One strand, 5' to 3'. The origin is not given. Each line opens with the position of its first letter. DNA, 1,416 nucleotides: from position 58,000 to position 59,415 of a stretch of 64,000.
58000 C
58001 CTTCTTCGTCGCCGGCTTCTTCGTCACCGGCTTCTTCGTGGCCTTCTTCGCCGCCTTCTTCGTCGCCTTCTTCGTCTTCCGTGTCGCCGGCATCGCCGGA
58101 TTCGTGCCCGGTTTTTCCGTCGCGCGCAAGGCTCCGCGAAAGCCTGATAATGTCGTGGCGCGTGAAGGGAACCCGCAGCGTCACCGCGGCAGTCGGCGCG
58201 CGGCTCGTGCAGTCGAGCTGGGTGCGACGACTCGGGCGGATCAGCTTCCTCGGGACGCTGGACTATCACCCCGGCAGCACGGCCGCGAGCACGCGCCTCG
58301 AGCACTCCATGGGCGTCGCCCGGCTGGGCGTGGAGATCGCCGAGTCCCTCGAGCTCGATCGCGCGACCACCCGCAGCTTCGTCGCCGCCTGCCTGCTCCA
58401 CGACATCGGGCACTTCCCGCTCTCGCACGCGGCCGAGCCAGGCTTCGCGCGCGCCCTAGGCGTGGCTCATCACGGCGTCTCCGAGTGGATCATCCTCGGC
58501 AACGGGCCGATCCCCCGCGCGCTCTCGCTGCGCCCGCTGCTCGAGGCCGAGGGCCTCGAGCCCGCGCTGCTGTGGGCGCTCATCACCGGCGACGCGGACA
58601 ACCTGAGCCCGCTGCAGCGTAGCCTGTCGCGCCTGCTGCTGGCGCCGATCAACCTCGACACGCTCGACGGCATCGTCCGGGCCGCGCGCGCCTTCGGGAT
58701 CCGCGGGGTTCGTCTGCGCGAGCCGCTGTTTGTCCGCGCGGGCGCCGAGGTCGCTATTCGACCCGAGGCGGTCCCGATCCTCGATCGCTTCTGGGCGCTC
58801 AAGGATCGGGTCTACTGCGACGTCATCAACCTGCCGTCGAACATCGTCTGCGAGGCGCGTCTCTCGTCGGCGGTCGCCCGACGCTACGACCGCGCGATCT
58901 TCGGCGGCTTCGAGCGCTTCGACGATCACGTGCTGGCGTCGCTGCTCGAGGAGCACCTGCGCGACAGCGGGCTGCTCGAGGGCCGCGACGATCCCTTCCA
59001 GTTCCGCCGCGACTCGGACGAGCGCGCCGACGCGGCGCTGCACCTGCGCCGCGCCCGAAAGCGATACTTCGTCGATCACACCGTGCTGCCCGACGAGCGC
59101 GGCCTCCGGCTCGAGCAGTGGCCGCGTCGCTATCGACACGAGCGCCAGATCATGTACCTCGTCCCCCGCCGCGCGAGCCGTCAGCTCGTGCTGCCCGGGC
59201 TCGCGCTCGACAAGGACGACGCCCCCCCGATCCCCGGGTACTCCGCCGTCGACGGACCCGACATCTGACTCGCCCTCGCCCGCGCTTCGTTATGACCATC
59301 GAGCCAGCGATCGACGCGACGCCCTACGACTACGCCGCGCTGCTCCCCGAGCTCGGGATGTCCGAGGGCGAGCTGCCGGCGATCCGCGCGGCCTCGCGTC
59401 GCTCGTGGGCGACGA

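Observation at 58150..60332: Two-gene operon: HD phosphohydrolase followed 23 nt later by a Pol-beta-type nucleotidyltransferase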

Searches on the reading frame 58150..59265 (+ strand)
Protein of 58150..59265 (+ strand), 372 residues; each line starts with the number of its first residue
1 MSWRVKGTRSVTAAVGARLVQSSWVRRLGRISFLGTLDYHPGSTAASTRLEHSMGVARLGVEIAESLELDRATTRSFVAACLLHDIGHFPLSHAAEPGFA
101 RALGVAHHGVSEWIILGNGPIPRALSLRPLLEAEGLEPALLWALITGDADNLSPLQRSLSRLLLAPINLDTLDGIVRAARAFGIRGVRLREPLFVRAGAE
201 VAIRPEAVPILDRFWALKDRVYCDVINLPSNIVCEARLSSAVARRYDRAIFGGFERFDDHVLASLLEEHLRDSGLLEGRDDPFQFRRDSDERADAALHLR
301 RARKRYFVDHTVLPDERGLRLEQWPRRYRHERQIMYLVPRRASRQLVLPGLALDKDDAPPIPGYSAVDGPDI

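Call 6: search_protein_families(library=pfam, proteins=[window:58150-59265:+], max_evalue=1)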
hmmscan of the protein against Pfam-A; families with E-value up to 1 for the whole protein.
window:58150-59265:+ (372 aa): 2 families
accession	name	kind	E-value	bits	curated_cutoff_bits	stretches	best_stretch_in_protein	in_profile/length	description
PF01966.28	HD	-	2.6e-08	34.6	22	1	49-96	1-46/116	HD domain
PF08668.18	HDOD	-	0.00014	21.9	22.9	1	45-102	91-146/196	HDOD domain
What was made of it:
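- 58150..59268 (+): HD gene (372 aa): SAMHD1/EF1143-type (COG1078-like) dNTP triphosphohydrolase homologue. Pfam HD E 2.6e-8 (call 6).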

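Call 7: search_protein_families(library=ncbifam, proteins=[window:58150-59265:+], max_evalue=1)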
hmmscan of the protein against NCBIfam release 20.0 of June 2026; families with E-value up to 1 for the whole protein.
window:58150-59265:+ (372 aa): 24 families
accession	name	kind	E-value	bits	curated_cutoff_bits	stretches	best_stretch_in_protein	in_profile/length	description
NF002829.0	PRK03007.1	equivalog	2e-10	40.2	385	1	16-97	37-112/425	deoxyguanosinetriphosphate triphosphohydrolase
TIGR01353.1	dGTP_triPase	subfamily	9.1e-08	32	152.35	1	18-96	11-94/389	dGTP triphosphohydrolase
NF041026.1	antiphage_dGTPase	exception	2.9e-06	26.7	400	1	9-97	16-109/425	anti-phage deoxyguanosine triphosphatase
NF002326.0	PRK01286.1-1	equivalog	4.1e-06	26.4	390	1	47-97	67-114/379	deoxyguanosinetriphosphate triphosphohydrolase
NF003701.1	PRK05318.1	subfamily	1.6e-05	24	383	1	9-96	17-110/426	anti-phage deoxyguanosine triphosphatase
NF002327.0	PRK01286.1-2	equivalog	3.6e-05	23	393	1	43-102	70-126/345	deoxyguanosinetriphosphate triphosphohydrolase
NF003429.0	PRK04926.1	equivalog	0.00015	20.7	405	1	17-96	37-129/500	dGTPase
TIGR00277.1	HDIG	domain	0.00023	21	27.6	1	50-88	6-41/84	HDIG domain-containing metalloprotein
NF002328.0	PRK01286.1-3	equivalog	0.00028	19.9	467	1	46-99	72-122/404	deoxyguanosinetriphosphate triphosphohydrolase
NF002329.0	PRK01286.1-4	equivalog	0.0023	17.2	494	1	45-96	71-119/342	deoxyguanosinetriphosphate triphosphohydrolase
TIGR03276.1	Phn-HD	hypoth_equivalog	0.0024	17.4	214.6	1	70-109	39-77/179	phosphonate degradation HD-domain oxygenase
NF002205.0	PRK01096.1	equivalog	0.0031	16.6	439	1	18-96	34-122/444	deoxyguanosinetriphosphate triphosphohydrolase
NF053512.1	nitric_RR_NosR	exception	0.0043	16.1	400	1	50-92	193-235/422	response regulator c-di-GMP phosphodiesterase, NosR family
NF045665.1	NTPtran_DVU1551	equivalog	0.0062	15.6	315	1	48-96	217-267/359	DVU_1551 family NTP transferase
TIGR03319.1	RNase_Y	equivalog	0.0062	15.1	454.35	1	31-88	314-366/514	ribonuclease Y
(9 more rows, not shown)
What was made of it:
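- There are weak HDOD and HDIG similarities (calls 6, 7).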

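Call 8: search_protein_families(library=padloc, proteins=[window:58150-59265:+], max_evalue=1)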
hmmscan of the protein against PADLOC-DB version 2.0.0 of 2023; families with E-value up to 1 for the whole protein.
window:58150-59265:+ (372 aa): 4 families
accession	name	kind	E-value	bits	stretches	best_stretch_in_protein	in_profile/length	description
PDLC02374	dGTPase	-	4.5e-11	40.7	1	17-97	46-120/395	-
PDLC01769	Cas3g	-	0.017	11.8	1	51-87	661-697/836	-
PDLC01254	Cas3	-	0.023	12.9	1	48-87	8-43/164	CAS-I; effector_G3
PDLC01767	Cas3e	-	0.051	10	1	54-123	50-101/680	-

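Call 11: search_solved_structures(query=window:58150-59265:+, max_evalue=1)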
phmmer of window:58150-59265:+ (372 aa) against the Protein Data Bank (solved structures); distinct sequences matched with E-value up to 1: 24.
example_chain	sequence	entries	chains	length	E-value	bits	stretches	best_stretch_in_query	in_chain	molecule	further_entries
2hek_A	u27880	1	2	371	6.2e-07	32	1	14-101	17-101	Hypothetical protein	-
2q14_A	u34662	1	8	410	6.9e-05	25.3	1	19-147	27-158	Phosphohydrolase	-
9p8w_A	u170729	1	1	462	0.0018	20.6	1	17-109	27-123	Deoxyguanosinetriphosphate triphosphohydrolase-like protein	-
9vwa_A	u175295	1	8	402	0.0033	19.7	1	17-96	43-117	Deoxyguanosinetriphosphate triphosphohydrolase-like protein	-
2o6i_A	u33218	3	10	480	0.0066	18.8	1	18-99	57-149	HD domain protein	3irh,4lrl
9mr6_A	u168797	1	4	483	0.01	18.1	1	20-96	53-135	HD domain-containing protein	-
7lwz_B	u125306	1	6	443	0.019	17.3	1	46-99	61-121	Deoxyguanosinetriphosphate triphosphohydrolase-like protein 1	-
9vwc_A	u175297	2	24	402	0.041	16.2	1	17-93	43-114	Deoxyguanosinetriphosphate triphosphohydrolase-like protein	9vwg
5ao1_A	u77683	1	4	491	0.13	14.5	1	18-100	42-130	DEOXYNUCLEOSIDE TRIPHOSPHATE TRIPHOSPHOHYDROLASE SAMHD1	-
8gb1_A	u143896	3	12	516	0.15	14.3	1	18-100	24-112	Deoxynucleoside triphosphate triphosphohydrolase SAMHD1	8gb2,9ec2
6tx0_A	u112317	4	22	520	0.15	14.3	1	18-100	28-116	Deoxynucleoside triphosphate triphosphohydrolase SAMHD1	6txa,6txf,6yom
6txc_A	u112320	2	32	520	0.15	14.3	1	18-100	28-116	Deoxynucleoside triphosphate triphosphohydrolase SAMHD1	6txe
4q7h_A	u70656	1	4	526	0.15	14.3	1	18-100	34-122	Deoxynucleoside triphosphate triphosphohydrolase SAMHD1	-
3u1n_A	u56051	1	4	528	0.15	14.3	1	18-100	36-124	SAM domain and HD domain-containing protein 1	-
6u6x_A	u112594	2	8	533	0.15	14.3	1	18-100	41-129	Deoxynucleoside triphosphate triphosphohydrolase SAMHD1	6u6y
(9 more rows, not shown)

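Call 12: find_homologous_proteins(query=window:58150-59265:+)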
Query window:58150-59265:+ (372 aa): 185 proteins with E <= 0.001 among 8000 candidates; the best 120 are listed.
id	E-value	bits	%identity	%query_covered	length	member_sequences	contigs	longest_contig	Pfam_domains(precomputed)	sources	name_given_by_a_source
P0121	5.3e-225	764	93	100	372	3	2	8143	PF01966.29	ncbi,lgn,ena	-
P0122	7.0e-197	672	83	100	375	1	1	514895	PF01966.29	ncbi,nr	ncbi:MAG: HD domain-containing protein [Myxococcales bacterium]|nr:HD domain-containing protein [Myx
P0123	6.1e-126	439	59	98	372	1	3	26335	PF01966.29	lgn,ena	-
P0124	8.1e-126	438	63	92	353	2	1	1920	PF01966.29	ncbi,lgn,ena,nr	ncbi:MAG: HD domain-containing protein [Myxococcales bacterium]|nr:HD domain-containing protein [Myx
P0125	9.0e-125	435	56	99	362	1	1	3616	PF01966.29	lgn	-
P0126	9.2e-125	435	61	94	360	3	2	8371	PF01966.29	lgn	-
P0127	4.4e-123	429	60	96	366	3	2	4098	PF01966.29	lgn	-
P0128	1.7e-121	424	57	98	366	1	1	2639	PF01966.29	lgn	-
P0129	3.5e-121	423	62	94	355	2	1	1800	PF01966.29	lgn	-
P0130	8.3e-121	422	61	91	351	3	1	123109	PF01966.29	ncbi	ncbi:MAG: HD domain-containing protein [Nannocystaceae bacterium]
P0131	1.8e-120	421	58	98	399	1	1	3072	PF01966.29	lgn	-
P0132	5.4e-120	419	61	93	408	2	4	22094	PF01966.29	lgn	-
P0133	1.6e-119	417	58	96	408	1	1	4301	PF01966.29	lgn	-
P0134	2.6e-119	417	61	91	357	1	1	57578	PF01966.29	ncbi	ncbi:MAG: HD domain-containing protein [Nannocystaceae bacterium]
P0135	3.3e-119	416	58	96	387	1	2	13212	PF01966.29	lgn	-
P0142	8.7e-118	412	59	91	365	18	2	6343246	PF01966.29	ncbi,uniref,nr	ncbi:HD domain-containing protein [Nannocystis sp. ILAH1]|uniref:HD domain-containing protein n=1 Ta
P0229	1.0e-88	316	50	91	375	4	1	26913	PF01966.29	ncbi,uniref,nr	ncbi:putative dNTP triphosphohydrolase, Archaeal subgroup [Enhygromyxa salina]|uniref:Putative dNTP 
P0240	9.2e-87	310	47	92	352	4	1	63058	PF01966.29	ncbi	-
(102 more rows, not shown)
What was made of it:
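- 58150..59268 (+): Homologues throughout Nannocystaceae (call 12).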

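Call 60: search_protein_families(library=padloc, proteins=[P0142, P0229, P0240], max_evalue=1)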
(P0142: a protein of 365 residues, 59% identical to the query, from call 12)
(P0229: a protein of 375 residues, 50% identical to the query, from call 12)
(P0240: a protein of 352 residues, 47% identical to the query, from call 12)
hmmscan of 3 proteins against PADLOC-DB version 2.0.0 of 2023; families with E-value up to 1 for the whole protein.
P0142 (365 aa): 2 families
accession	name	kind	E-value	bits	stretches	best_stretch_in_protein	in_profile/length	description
PDLC02374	dGTPase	-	1.4e-06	26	1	42-95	72-122/395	-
PDLC01254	Cas3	-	0.062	11.5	1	41-83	5-43/164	CAS-I; effector_G3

P0229 (375 aa): 3 families
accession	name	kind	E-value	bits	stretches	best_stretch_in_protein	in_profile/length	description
PDLC02374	dGTPase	-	3.6e-09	34.5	1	47-102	74-126/395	-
PDLC01254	Cas3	-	0.0036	15.5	1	47-86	8-43/164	CAS-I; effector_G3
PDLC00940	Cas3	-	0.011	14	1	50-86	3-43/178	CRISPR-associated endonuclease Cas3-HD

P0240 (352 aa): 2 families
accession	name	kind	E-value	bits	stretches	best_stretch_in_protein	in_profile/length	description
PDLC02374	dGTPase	-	2.3e-09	35.1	1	24-107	49-126/395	-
PDLC00940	Cas3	-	0.027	12.7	1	55-91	3-43/178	CRISPR-associated endonuclease Cas3-HD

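Call 61: predict_structure(alignment_id=A2)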
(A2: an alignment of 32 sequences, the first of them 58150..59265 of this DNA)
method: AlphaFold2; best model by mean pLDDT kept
length: 372 residues; sequences in the alignment: 32
mean_pLDDT: 89.3   pTM: 0.87
mean pLDDT of the five models: 89.3, 89.1, 88.8, 88.7, 86.8
residues with pLDDT >= 90: 290; 70-90: 37; 50-70: 17; < 50: 28
segments of 3 or more residues with pLDDT < 50: 343-348, 351-359, 362-372
pLDDT, mean of each block of 10 residues (from residue 1): 72 98 97 96 96 97 97 98 96 88 94 96 96 98 93 96 96 97 93 94 97 97 95 94 94 93 94 93 82 69 94 97 96 89 50 48 44 36
secondary structure, 60 per line:
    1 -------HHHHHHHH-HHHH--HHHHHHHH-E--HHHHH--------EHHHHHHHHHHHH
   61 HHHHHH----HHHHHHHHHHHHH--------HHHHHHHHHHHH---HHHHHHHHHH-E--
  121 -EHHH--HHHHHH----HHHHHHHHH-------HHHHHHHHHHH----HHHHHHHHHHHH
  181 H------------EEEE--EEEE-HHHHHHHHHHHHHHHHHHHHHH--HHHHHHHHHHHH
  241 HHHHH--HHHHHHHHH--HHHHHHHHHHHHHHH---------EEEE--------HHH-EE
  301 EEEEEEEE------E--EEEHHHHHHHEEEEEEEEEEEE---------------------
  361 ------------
elements in order: H8-15 H17-20 H23-30 H35-39 H49-66 H71-83 H92-103 H107-116 H128-133 H138-146 H154-164 H169-181 E194-197 E200-203 H205-226 H229-245 H248-256 H259-273 E283-286 E299-308 E318-320 H321-327 E328-339

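Call 64: search_solved_structures(query=A2, max_evalue=0.1, show_alignments=0)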
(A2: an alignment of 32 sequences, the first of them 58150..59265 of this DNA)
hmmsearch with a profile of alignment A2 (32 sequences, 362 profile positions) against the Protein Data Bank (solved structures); distinct sequences matched with E-value up to 0.1: 36.
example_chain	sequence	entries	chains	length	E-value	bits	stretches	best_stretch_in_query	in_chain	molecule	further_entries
2hek_A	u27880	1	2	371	2.2e-10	43.5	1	15-254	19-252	Hypothetical protein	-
2q14_A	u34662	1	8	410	5.9e-10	42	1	17-135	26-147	Phosphohydrolase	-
2o6i_A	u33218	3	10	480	1.9e-09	40.3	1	10-177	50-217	HD domain protein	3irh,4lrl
9mr6_A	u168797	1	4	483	2.9e-07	33.2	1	18-95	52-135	HD domain-containing protein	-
9vwa_A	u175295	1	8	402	1.2e-05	27.8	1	17-95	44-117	Deoxyguanosinetriphosphate triphosphohydrolase-like protein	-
5ao1_A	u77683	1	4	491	5.6e-05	25.7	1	17-99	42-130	DEOXYNUCLEOSIDE TRIPHOSPHATE TRIPHOSPHOHYDROLASE SAMHD1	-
5ao0_A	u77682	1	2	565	5.9e-05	25.6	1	17-98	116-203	DEOXYNUCLEOSIDE TRIPHOSPHATE TRIPHOSPHOHYDROLASE SAMHD1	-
8gb1_A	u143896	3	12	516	6.1e-05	25.5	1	17-98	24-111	Deoxynucleoside triphosphate triphosphohydrolase SAMHD1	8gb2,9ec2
6txc_A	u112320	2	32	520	6.1e-05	25.5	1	17-98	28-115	Deoxynucleoside triphosphate triphosphohydrolase SAMHD1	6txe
3u1n_A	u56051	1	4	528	6.4e-05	25.5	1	17-98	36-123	SAM domain and HD domain-containing protein 1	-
6u6x_A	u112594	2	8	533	6.4e-05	25.5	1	17-98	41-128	Deoxynucleoside triphosphate triphosphohydrolase SAMHD1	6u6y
6u6z_A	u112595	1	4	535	6.5e-05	25.4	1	17-98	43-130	Deoxynucleoside triphosphate triphosphohydrolase SAMHD1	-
5ao3_A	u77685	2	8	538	6.5e-05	25.4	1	17-98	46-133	DEOXYNUCLEOSIDE TRIPHOSPHATE TRIPHOSPHOHYDROLASE SAMHD1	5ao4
4q7h_A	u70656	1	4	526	6.7e-05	25.4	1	17-98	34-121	Deoxynucleoside triphosphate triphosphohydrolase SAMHD1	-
4bzc_A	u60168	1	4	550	6.7e-05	25.4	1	17-98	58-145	DEOXYNUCLEOSIDE TRIPHOSPHATE TRIPHOSPHOHYDROLASE SAMHD1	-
9p8w_A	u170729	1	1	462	0.00028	23.3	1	17-99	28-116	Deoxyguanosinetriphosphate triphosphohydrolase-like protein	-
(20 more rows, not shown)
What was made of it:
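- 58150..59268 (+): A profile of the family hits PDB 2hek, 2q14, EF1143 (2o6i) and SAMHD1 (call 64).
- On Clover (CloA/CloB): PDB 9p8w (SpdGTPase) E 2.8e-4 over about 80 residues (call 64).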

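Call 66: fold_search(model_id=the predicted structure, library=pdb)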
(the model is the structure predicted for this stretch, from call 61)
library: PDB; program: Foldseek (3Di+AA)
matches with E <= 10: 578; with E <= 0.001: 196
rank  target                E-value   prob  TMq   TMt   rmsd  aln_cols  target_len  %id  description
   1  2q14_C                4.8e-11  1.00  0.65  0.60   4.9       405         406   16  Crystal structure of Phosphohydrolase (BT4208) from Bacteroides thetaiotaomicron VPI-5482 at 2.20 A resolution (released 2007-06-12)
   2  2q14_A                5.5e-11  1.00  0.65  0.60   4.9       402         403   16  Crystal structure of Phosphohydrolase (BT4208) from Bacteroides thetaiotaomicron VPI-5482 at 2.20 A resolution (released 2007-06-12)
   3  4lrl_D                1.5e-10  1.00  0.64  0.55   5.6       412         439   17  Structure of an Enterococcus Faecalis HD-domain protein complexed with dGTP and dTTP (released 2013-11-20)
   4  8gb1_B                1.7e-10  1.00  0.63  0.55   5.5       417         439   16  Crystal structure of SAMHD1 dimer bound to deoxyguanosine linked inhibitor (released 2023-06-07)
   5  3irh_C                1.9e-10  1.00  0.65  0.55   5.2       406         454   17  Structure of an Enterococcus Faecalis HD-domain protein complexed with dGTP and dATP (released 2009-09-22)
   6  9mr6_C                2.7e-10  1.00  0.64  0.55   6.1       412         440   16  X-ray crystal structure of SAMHD1 from Rhizophagus irregularis (released 2025-04-30)
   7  3irh_A                2.8e-10  1.00  0.66  0.56   5.0       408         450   18  Structure of an Enterococcus Faecalis HD-domain protein complexed with dGTP and dATP (released 2009-09-22)
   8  4bzc_A                2.9e-10  1.00  0.64  0.51   6.7       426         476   15  Crystal structure of the tetrameric dGTP-bound wild type SAMHD1 catalytic core (released 2013-10-23)
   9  4q7h_A                2.9e-10  1.00  0.60  0.50   7.1       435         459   15  Crystal structure of SAMHD1 catalytic core with GTP (released 2015-05-27)
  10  2o6i_B                3.1e-10  1.00  0.64  0.56   5.5       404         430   17  Structure of an Enterococcus Faecalis HD Domain Phosphohydrolase (released 2006-12-19)
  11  4rxo_B                3.1e-10  1.00  0.61  0.53   6.4       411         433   15  The structure of GTP-bound SAMHD1 (released 2015-03-11)
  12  8d94_A                3.7e-10  1.00  0.64  0.55   5.8       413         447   15  SAMHD1-DNA complex (released 2023-07-05)
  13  4rxo_C                3.7e-10  1.00  0.63  0.55   5.7       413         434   14  The structure of GTP-bound SAMHD1 (released 2015-03-11)
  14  5ao1_A                3.7e-10  1.00  0.61  0.51   6.6       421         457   16  Crystal structure of human SAMHD1 (amino acid residues 115-583) bound to ddGTP (released 2015-10-14)
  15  8d94_C                3.7e-10  1.00  0.62  0.52   7.4       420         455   15  SAMHD1-DNA complex (released 2023-07-05)
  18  2o6i_A                4.5e-10  1.00  0.65  0.57   5.3       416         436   16  Structure of an Enterococcus Faecalis HD Domain Phosphohydrolase (released 2006-12-19)
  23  4lrl_B                5.0e-10  1.00  0.65  0.55   5.2       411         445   17  Structure of an Enterococcus Faecalis HD-domain protein complexed with dGTP and dTTP (released 2013-11-20)
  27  2q14_H                6.3e-10  1.00  0.57  0.54   7.6       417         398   16  Crystal structure of Phosphohydrolase (BT4208) from Bacteroides thetaiotaomicron VPI-5482 at 2.20 A resolution (released 2007-06-12)
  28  2q14_B                6.6e-10  1.00  0.58  0.54   7.3       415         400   16  Crystal structure of Phosphohydrolase (BT4208) from Bacteroides thetaiotaomicron VPI-5482 at 2.20 A resolution (released 2007-06-12)
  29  2hek_A                7.0e-10  1.00  0.65  0.66   5.1       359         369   18  Crystal structure of O67745, a hypothetical protein from Aquifex aeolicus at 2.0 A resolution. (released 2006-07-04)
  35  4lrl_A                7.3e-10  1.00  0.64  0.53   5.5       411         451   16  Structure of an Enterococcus Faecalis HD-domain protein complexed with dGTP and dTTP (released 2013-11-20)
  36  2q14_D                7.3e-10  1.00  0.56  0.52   7.7       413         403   16  Crystal structure of Phosphohydrolase (BT4208) from Bacteroides thetaiotaomicron VPI-5482 at 2.20 A resolution (released 2007-06-12)
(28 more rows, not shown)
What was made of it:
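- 58150..59268 (+): Foldseek gives full-length matches to BT4208, EF1143 and SAMHD1, TM 0.60-0.66, E about 1e-10 (call 66). pLDDT 89.3 (call 61).
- On Clover (CloA/CloB): The top 50 fold matches are SAMHD1/EF1143-type (call 66).
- On SAMHD1/EF1143-type dNTP triphosphohydrolase (COG1078 HD): Foldseek E 5e-11 to 1e-9, TM 0.60-0.66 over about 400 columns to 2q14, 4lrl/3irh/2o6i, SAMHD1 and 2hek (call 66).
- Full-length structural match to BT4208, EF1143 and SAMHD1 (call 66); profile hits to the same set (call 64).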
